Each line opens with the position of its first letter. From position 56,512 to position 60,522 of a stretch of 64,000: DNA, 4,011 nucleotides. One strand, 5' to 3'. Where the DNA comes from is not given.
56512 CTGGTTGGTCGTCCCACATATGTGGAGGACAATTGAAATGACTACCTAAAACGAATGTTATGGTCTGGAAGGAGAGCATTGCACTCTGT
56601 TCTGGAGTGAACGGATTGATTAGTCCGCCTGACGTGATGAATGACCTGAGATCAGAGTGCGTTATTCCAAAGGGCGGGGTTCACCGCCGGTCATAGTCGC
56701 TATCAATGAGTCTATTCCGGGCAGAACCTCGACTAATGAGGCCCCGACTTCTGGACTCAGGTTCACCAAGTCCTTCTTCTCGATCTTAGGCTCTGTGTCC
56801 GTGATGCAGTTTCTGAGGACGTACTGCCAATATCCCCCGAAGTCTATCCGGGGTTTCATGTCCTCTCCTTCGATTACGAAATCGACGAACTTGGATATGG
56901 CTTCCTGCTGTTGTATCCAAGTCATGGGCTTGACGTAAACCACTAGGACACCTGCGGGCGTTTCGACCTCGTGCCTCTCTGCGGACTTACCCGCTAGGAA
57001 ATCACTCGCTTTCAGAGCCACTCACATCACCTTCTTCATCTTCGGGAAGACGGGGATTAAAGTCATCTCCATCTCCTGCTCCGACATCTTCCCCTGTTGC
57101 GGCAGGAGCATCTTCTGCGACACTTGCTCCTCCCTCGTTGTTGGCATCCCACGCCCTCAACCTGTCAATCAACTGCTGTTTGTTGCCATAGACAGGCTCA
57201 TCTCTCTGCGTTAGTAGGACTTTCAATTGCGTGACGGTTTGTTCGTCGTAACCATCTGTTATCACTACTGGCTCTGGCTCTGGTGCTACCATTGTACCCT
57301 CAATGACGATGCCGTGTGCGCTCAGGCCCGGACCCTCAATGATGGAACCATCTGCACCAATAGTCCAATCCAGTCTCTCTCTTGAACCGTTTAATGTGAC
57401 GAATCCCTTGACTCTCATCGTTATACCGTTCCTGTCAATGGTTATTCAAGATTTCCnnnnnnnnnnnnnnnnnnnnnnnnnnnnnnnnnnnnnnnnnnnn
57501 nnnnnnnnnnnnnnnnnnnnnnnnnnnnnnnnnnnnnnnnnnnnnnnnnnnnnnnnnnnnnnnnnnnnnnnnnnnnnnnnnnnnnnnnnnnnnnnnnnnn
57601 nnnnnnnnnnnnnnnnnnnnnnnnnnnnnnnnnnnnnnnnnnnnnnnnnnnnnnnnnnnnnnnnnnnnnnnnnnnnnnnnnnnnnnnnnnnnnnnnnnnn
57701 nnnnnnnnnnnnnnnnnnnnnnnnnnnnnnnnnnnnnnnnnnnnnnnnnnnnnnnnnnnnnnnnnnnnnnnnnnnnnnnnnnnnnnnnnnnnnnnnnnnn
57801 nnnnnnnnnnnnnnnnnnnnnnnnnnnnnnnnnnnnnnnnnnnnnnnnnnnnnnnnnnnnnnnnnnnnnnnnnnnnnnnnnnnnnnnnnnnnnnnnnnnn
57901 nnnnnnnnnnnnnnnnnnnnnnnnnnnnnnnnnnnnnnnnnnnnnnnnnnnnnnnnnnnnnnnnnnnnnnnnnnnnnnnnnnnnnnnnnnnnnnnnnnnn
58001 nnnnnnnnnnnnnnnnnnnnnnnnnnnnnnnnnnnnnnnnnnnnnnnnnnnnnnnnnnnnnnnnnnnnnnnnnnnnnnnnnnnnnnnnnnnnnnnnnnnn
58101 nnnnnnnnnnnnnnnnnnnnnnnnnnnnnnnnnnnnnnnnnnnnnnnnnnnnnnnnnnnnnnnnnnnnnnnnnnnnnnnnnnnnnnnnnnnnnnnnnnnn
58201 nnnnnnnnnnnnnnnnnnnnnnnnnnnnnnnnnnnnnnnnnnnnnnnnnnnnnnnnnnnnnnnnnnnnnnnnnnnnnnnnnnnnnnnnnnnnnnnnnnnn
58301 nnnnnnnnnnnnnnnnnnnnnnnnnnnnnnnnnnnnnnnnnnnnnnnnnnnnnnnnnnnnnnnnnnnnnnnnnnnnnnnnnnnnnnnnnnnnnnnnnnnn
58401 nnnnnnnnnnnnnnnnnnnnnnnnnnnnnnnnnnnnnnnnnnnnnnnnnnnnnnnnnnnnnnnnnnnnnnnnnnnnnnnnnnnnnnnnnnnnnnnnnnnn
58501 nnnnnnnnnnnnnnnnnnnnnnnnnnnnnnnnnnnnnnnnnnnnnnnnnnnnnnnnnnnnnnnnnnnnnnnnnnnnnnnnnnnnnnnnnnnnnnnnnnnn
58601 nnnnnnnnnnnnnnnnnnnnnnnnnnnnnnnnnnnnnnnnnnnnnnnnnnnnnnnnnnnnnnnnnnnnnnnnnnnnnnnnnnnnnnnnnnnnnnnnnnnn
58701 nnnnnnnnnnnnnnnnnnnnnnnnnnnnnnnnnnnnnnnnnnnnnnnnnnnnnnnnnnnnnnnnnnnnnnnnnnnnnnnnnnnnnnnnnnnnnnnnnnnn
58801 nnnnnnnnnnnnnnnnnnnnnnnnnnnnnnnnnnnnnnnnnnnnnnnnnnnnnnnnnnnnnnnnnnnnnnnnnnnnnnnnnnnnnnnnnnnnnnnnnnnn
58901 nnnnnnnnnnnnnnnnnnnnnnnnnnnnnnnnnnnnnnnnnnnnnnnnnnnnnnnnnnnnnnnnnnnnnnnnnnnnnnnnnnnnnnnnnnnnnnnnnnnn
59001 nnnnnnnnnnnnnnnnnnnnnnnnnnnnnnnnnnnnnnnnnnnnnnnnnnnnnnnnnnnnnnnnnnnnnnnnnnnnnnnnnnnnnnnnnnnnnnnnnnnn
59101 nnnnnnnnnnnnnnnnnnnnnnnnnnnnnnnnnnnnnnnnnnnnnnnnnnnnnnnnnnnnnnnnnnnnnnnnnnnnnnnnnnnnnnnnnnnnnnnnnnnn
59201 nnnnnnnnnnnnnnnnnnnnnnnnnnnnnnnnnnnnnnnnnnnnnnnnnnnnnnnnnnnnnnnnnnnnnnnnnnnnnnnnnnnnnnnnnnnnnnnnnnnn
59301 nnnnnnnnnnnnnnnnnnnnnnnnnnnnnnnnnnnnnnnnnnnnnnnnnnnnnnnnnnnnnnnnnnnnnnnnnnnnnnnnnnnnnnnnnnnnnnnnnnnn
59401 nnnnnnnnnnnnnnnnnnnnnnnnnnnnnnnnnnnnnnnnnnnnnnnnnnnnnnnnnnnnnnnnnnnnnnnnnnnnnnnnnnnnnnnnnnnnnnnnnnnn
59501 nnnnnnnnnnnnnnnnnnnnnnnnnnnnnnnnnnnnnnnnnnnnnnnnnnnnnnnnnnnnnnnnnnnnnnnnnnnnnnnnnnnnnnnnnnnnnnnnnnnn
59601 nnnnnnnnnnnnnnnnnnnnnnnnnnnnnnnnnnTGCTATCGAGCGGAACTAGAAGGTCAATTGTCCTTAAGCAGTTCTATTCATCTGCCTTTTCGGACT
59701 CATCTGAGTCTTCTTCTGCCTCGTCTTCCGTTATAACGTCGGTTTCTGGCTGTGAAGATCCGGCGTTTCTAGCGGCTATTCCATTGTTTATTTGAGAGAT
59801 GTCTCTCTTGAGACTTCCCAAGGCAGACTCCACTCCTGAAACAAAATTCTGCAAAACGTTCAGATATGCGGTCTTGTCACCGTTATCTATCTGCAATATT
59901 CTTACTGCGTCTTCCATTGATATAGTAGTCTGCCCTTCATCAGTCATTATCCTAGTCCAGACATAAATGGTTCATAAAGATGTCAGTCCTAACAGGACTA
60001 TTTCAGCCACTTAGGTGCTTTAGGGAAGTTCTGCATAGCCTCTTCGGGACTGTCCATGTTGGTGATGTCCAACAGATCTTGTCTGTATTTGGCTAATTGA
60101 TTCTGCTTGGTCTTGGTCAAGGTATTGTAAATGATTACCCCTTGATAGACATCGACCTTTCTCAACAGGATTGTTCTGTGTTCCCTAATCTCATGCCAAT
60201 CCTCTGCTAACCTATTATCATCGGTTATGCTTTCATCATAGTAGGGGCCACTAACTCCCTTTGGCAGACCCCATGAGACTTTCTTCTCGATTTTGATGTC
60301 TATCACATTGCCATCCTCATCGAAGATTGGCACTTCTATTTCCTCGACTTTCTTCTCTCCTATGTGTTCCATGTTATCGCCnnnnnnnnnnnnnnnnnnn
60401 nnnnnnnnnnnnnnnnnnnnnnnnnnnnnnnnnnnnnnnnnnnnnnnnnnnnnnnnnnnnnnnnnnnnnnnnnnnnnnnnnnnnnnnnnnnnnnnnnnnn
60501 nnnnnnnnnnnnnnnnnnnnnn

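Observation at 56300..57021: Conserved-type -1 programmed frameshift (C CCT TTG) joining the two tail chaperone ORFs upstream of the tape measure gene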

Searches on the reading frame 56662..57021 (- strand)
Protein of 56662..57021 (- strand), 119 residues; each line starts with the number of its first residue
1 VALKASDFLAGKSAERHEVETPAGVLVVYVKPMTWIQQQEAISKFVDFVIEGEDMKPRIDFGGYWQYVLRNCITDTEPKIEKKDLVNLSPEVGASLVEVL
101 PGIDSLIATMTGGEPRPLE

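Call 7: search_protein_families(library=phrogs, proteins=[window:56662-57021:-], max_evalue=0.1)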
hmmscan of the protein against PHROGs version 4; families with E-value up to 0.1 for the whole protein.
window:56662-57021:- (119 aa): 3 families
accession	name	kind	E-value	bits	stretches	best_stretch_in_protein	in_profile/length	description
phrog_32593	-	tail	0.051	15.3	1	7-76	21-88/138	tail assembly chaperone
phrog_25860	-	tail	0.058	13.8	1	28-86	67-126/322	tail assembly chaperone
phrog_35486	-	tail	0.098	13.4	0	7-76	21-88/251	tail assembly chaperone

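Call 8: search_protein_families(library=pfam, proteins=[window:56662-57021:-], max_evalue=0.1)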
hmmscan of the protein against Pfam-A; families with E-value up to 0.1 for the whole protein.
window:56662-57021:- (119 aa): 2 families
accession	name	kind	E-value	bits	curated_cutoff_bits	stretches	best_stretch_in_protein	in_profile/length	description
PF17668.7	Acetyltransf_17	-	0.057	14.5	25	1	49-115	27-88/114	Acetyltransferase (GNAT) domain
PF08745.17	PIN_5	-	0.076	12.9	27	0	6-33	73-100/205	PINc domain ribonuclease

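Call 10: find_related_loci(query=window:56662-57021:-, collection=viral_contigs, flank=4000)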
Query window:56662-57021:- (119 aa) in viral_contigs; peptide patterns used: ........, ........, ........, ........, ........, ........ (x = any residue, [..] = any of these).
22 stretches matched a pattern; 11 encode a relative of the query (tblastn E <= 1e-3); 11 distinct loci.
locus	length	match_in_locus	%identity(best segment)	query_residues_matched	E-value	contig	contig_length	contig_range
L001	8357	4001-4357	99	1-119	3e-78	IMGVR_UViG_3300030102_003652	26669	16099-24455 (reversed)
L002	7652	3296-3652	85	1-119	2e-70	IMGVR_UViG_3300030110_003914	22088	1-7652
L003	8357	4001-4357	85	1-119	2e-70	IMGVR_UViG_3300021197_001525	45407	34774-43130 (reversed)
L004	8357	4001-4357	85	1-119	2e-70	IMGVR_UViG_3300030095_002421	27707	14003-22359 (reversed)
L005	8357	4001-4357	63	1-119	3e-53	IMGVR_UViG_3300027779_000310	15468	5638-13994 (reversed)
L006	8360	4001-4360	65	1-119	6e-50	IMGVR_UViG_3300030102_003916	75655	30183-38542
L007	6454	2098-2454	61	2-119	1e-49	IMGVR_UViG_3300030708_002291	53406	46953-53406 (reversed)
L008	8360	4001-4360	64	1-119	2e-49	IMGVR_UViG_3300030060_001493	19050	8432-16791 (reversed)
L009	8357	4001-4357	63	2-119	2e-49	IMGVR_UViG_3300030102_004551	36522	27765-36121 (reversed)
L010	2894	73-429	61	1-119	1e-49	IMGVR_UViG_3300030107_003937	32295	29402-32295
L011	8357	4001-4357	63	1-118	4e-48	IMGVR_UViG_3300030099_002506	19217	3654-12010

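Call 41: search_solved_structures(query=A4, max_evalue=10)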
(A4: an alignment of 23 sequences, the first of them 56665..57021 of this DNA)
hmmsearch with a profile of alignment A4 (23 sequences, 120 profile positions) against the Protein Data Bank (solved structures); distinct sequences matched with E-value up to 10: 7.
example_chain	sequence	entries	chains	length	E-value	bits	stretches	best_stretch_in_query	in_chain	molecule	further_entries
3imi_A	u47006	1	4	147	0.035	17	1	79-109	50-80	HIT family protein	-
7unh_A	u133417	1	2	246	0.17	14.9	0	89-116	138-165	SP2 designed chlorophyll dimer protein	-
7uni_A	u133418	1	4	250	0.18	14.8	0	89-116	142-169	SP2-ZnPPaM designed chlorophyll dimer protein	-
9mrs_D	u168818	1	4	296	0.29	14.1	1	32-101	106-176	Cobalamin trafficking protein CblD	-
6x8z_A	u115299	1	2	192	0.32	14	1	41-101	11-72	Methylmalonic aciduria and homocystinuria type D protein, mitochondrial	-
5cuz_A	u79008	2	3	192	0.32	14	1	41-101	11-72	Methylmalonic aciduria and homocystinuria type D protein, mitochondrial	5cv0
6l77_A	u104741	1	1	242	1.4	11.9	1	30-66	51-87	MS5a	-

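Call 44: search_protein_families(library=phrogs, alignment_id=A4, max_evalue=0.1)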
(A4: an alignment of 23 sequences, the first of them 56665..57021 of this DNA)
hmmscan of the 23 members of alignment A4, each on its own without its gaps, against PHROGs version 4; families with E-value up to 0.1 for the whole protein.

A. member 1, window:56665-57021:- (119 aa): 3 families
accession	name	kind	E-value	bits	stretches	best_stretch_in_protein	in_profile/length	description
phrog_32593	-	tail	0.051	15.3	1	7-76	21-88/138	tail assembly chaperone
phrog_25860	-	tail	0.058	13.8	1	28-86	67-126/322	tail assembly chaperone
phrog_35486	-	tail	0.098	13.4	0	7-76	21-88/251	tail assembly chaperone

B. families by the number of members that match (of 23 scanned): 5 families
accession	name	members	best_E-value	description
phrog_25860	-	8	0.00058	tail assembly chaperone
phrog_32593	-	2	0.0073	tail assembly chaperone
phrog_35486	-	2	0.016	tail assembly chaperone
phrog_21510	-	1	0.053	-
phrog_31895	-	1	0.098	-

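Call 48: predict_structure(alignment_id=A4)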
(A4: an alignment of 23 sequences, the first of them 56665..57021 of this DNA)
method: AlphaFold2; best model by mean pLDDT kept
length: 119 residues; sequences in the alignment: 23
mean_pLDDT: 78.1   pTM: 0.65
mean pLDDT of the five models: 78.1, 76.8, 74.6, 72.8, 65.9
residues with pLDDT >= 90: 9; 70-90: 87; 50-70: 13; < 50: 10
segments of 3 or more residues with pLDDT < 50: 112-119
pLDDT, mean of each block of 10 residues (from residue 1): 56 80 88 83 85 79 87 89 86 85 73 43
secondary structure, 60 per line:
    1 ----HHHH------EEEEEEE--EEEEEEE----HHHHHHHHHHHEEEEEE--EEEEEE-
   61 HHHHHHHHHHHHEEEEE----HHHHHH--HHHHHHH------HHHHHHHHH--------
elements in order: H5-8 E15-21 E24-30 H35-45 E46-51 E54-59 H61-72 E73-77 H82-87 H90-96 H103-111

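Call 51: fold_search(model_id=the predicted structure, library=pdb)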
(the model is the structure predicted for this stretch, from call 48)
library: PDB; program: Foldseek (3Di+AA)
matches with E <= 10: 442; with E <= 0.001: 0
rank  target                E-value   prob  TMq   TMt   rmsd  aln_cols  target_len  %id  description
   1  8ygz                  5.2e-01  0.11  0.17  0.08  13.6        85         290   12  The Crystal Structure of TGF beta R2 kinase domain from Biortus. (released 2024-03-13)
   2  8tvn_A                7.6e-01  0.11  0.18  0.09  12.1        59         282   15  IRAK4 in complex with compound 23 (released 2024-06-26)
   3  5e8v                  8.1e-01  0.10  0.18  0.08  12.8        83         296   12  TGF-BETA RECEPTOR TYPE 2 KINASE DOMAIN (E431A,R433A,E485A,K488A,R493A,R495A) (released 2016-05-11)
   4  4neu_A                8.1e-01  0.03  0.12  0.06  17.0        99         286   15  X-ray structure of Receptor Interacting Protein 1 (RIP1)kinase domain with a 1-aminoisoquinoline inhibitor (released 2013-11-20)
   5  4y73_B                9.2e-01  0.08  0.17  0.08  12.1        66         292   15  Crystal structure of IRAK4 kinase domain with inhibitor (released 2015-05-20)
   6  6uya_D                1.0e+00  0.09  0.18  0.08  11.7        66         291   15  Crystal structure of Compound 19 bound to IRAK4 (released 2019-11-20)
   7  5uiu_A                1.1e+00  0.08  0.17  0.08  12.2        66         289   14  Crystal structure of IRAK4 in complex with compound 30 (released 2017-05-24)
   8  8v2f_C                1.2e+00  0.08  0.17  0.08  11.8        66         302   14  Crystal structure of IRAK4 kinase domain with compound 9 (released 2024-07-03)
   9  8scv_A                1.3e+00  0.09  0.18  0.08  11.5        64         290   16  Crystal structure of IRAK4-HSA complexed with BMS-986126; 6-((5-CYANO-2-PYRIMIDINYL)AMINO)-N-((2R)-2-FLUORO-3-HYDROXHY (released 2025-02-12)
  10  7rt0                  1.4e+00  0.09  0.16  0.06   7.2        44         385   18  1.80 A resolution structure of MAO from P. nicotinovorans in complex with FAD (released 2021-08-25)
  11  5t1s_D                1.4e+00  0.08  0.16  0.08  11.7        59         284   15  Irak4 kinase - compound 1 co-structure (released 2017-05-03)
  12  6o8u_D                1.4e+00  0.08  0.18  0.08  11.6        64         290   16  Crystal structure of IRAK4 in complex with compound 23 (released 2019-05-22)
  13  9jfl_B                1.4e+00  0.07  0.20  0.06  10.9        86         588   13  Molecular basis of the phosphorothioation-sensing antiphage defence system DndBCDE-DndI (released 2024-12-11)
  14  6c1d_P                1.4e+00  0.05  0.20  0.05  17.7       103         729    9  High-Resolution Cryo-EM Structures of Actin-bound Myosin States Reveal the Mechanism of Myosin Force Sensing (released 2018-01-31)
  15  8tx0_B                1.4e+00  0.08  0.18  0.08  11.6        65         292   15  IRAK4 in complex with compound (released 2024-06-26)
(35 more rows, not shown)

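Call 53: fold_search(model_id=the predicted structure, library=viral)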
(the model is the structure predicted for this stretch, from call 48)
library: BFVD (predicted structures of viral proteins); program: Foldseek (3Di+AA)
matches with E <= 10: 604; with E <= 0.001: 6
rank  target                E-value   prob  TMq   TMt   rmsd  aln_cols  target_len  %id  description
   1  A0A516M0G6            5.6e-08  1.00  0.72  0.73   4.0       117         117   26  (no name in the UniProt tables at hand)
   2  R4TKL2                6.4e-07  1.00  0.64  0.51   4.5       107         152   18  Tail assembly chaperone [Haloarcula hispanica tailed virus 2]
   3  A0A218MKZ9            5.3e-05  1.00  0.57  0.44   5.1       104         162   16  Uncharacterized protein [uncultured virus]
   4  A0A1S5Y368            1.2e-04  1.00  0.37  0.38  10.1       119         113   18  Uncharacterized protein [uncultured archaeal virus]
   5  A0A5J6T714            3.4e-04  1.00  0.46  0.31   6.7       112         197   18  Tail assembly chaperone [Bacillus phage 019DV002]
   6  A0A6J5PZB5            9.6e-04  1.00  0.45  0.40   9.8       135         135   12  Uncharacterized protein [uncultured Caudovirales phage]
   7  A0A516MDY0            1.0e-03  1.00  0.52  0.57   6.0       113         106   12  (no name in the UniProt tables at hand)
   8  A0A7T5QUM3            1.2e-03  1.00  0.47  0.44  12.2       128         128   20  (no name in the UniProt tables at hand)
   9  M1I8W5                1.2e-03  1.00  0.47  0.49   6.0       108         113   19  Tail assembly chaperone [Bacillus phage Gemini]
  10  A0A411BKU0            1.6e-03  0.98  0.35  0.32  10.9       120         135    8  Uncharacterized protein [Vibrio phage VspSw_1]
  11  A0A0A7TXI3            1.7e-03  1.00  0.45  0.24   9.0       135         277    7  Tape measure chaperone [Salmonella phage Shivani]
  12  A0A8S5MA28            2.1e-03  0.99  0.41  0.28   7.9       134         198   18  Tail assembly chaperone protein [Siphoviridae sp. ctsDY37]
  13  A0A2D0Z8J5            2.4e-03  0.99  0.42  0.37  11.8       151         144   12  Tape measure chaperone [Vibrio phage JSF10]
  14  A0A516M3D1            2.5e-03  1.00  0.47  0.56   4.9       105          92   15  (no name in the UniProt tables at hand)
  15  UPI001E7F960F         2.7e-03  1.00  0.56  0.47   3.8        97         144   12  (no name look-up for this kind of identifier)
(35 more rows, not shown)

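Call 61: search_protein_families(library=ncbifam, proteins=[window:56665-57021:-], max_evalue=0.01)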
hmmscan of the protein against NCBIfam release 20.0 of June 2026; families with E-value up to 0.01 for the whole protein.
window:56665-57021:- (119 aa): 0 families

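Call 72: search_dna_similar(query=window:56665-57021:-, collection=phages, mode=protein, max_evalue=10, max_rows=20)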
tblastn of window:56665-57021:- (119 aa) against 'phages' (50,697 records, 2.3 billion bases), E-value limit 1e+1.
Records with a match: 22; places in all: 22; records where one place covers at least 80% of the query: 0.
Best place of each record, by identity: <60% 22.
By first word of the organism name: Campylobacter 16; Haloarcula 2; Salmonella 2; Escherichia 1; Enterobacteria 1.
By host as written in the record: Campylobacter jejuni 6; Campylobacter jejuni NCTC12658 3; Campylobacter jejuni NCTC12662 3; Haloarcula californiae 2; Campylobacter jejuni NCTC 11168 2; Homo sapiens 2; Campylobacter jejuni 2206 1; Campylobacter jejuni subsp. jejuni 1; and 2 more.
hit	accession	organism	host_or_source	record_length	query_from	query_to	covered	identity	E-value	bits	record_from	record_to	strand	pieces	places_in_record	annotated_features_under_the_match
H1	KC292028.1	Haloarcula californiae tailed virus 2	Haloarcula californiae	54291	28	101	62%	27.8%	3e+0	33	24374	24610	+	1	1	41: tail assembly chaperone | 40: tail assembly chaperone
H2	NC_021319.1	Haloarcula californiae tailed virus 2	Haloarcula californiae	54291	28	101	62%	27.8%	3e+0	33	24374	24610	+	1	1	41: tail assembly chaperone | 40: tail assembly chaperone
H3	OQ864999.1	Campylobacter phage F341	Campylobacter jejuni NCTC12658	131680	24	116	78%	21.9%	3e+0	32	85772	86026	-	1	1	putative homing endonuclease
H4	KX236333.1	Campylobacter phage PC14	Campylobacter jejuni NCTC 11168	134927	24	116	78%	21.9%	5e+0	32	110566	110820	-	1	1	hypothetical protein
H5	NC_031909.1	Campylobacter phage PC14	Campylobacter jejuni NCTC 11168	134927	24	116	78%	21.9%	5e+0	32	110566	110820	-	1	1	homing endonuclease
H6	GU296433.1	Campylobacter phage NCTC12673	Campylobacter jejuni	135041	24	116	78%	21.9%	5e+0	32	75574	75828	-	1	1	Hef85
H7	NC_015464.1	Campylobacter phage NCTC12673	Campylobacter jejuni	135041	24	116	78%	21.9%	5e+0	32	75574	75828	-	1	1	homing endonuclease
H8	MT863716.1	Campylobacter phage F348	Campylobacter jejuni NCTC12658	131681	70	116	39%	40.0%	1e+0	34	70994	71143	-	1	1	putative homing endonuclease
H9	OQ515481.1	Campylobacter phage vB_Cj_QDYZ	Campylobacter jejuni 2206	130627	70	116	39%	38.0%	3e+0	32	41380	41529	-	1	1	hypothetical protein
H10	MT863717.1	Campylobacter phage F352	Campylobacter jejuni NCTC12658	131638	70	116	39%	38.0%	5e+0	32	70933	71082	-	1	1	putative homing endonuclease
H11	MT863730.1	Campylobacter phage F374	Campylobacter jejuni NCTC12662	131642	70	116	39%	38.0%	5e+0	32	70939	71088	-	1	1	putative homing endonuclease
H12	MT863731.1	Campylobacter phage F375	Campylobacter jejuni NCTC12662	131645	70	116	39%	38.0%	5e+0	32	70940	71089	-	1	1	putative homing endonuclease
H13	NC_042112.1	Campylobacter phage CP81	Campylobacter jejuni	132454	70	116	39%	34.0%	7e+0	32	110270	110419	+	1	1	homing endonuclease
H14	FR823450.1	Campylobacter phage CP81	Campylobacter jejuni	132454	70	116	39%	34.0%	7e+0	32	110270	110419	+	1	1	hypothetical protein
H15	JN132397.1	Campylobacter phage CPX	Campylobacter jejuni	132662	70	116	39%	34.0%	7e+0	32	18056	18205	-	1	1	putative Hef-like homing endonuclease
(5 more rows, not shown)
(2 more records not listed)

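Call 73: get_annotated_region(hit=H1, flank=1500)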
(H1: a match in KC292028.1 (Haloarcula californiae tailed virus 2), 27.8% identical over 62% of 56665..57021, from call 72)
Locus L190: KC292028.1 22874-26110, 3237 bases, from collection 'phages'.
description: Halovirus HCTV-2, complete genome.
organism: Haloarcula californiae tailed virus 2 (NCBI taxid 1273747)
taxonomy: Viruses; Duplodnaviria; Heunggongvirae; Uroviricota; Caudoviricetes; Saparoviridae; Samsavirus; Samsavirus HCTV2
host: Haloarcula californiae; source: -; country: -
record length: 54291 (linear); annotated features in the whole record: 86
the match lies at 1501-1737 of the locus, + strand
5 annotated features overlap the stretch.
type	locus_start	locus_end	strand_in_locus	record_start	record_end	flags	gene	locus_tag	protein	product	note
CDS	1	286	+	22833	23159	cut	38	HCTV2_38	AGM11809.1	hypothetical protein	-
CDS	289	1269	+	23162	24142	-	39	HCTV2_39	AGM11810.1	tail tube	Tail Tube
CDS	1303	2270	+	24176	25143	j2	41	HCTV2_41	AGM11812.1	tail assembly chaperone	Tail Assembly Chaperone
CDS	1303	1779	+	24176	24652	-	40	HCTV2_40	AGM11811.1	tail assembly chaperone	Tail Assembly Chaperone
CDS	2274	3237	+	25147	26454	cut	42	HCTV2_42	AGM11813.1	tape measure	Tape Measure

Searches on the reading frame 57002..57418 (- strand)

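Call 7: search_protein_families(library=phrogs, proteins=[window:57002-57418:-], max_evalue=0.1)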
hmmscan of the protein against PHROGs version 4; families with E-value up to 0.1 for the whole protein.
window:57002-57418:- (138 aa): 0 families

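Call 8: search_protein_families(library=pfam, proteins=[window:57002-57418:-], max_evalue=0.1)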
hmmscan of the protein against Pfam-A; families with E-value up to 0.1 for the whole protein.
window:57002-57418:- (138 aa): 1 family
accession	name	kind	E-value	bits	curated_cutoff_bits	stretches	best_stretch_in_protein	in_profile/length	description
PF02037.33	SAP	-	1.8e-07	31.1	23.9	1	57-91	2-36/37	SAP domain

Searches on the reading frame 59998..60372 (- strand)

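Call 7: search_protein_families(library=phrogs, proteins=[window:59998-60372:-], max_evalue=0.1)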
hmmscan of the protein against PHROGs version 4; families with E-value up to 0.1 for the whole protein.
window:59998-60372:- (124 aa): 3 families
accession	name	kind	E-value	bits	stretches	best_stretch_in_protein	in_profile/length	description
phrog_8716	-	tail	1.8e-06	29.3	1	46-123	64-147/152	tail fiber protein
phrog_4912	-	tail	8.6e-06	26.7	1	46-122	128-203/226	tail fiber assembly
phrog_4628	-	tail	0.00054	21.3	1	55-122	61-126/126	tail fiber assembly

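Call 8: search_protein_families(library=pfam, proteins=[window:59998-60372:-], max_evalue=0.1)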
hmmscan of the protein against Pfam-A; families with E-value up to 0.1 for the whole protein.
window:59998-60372:- (124 aa): 1 family
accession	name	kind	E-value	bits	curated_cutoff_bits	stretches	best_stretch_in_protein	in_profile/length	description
PF16778.10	Phage_tail_APC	-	0.012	15.9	26.6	1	60-107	2-47/60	Phage tail assembly chaperone protein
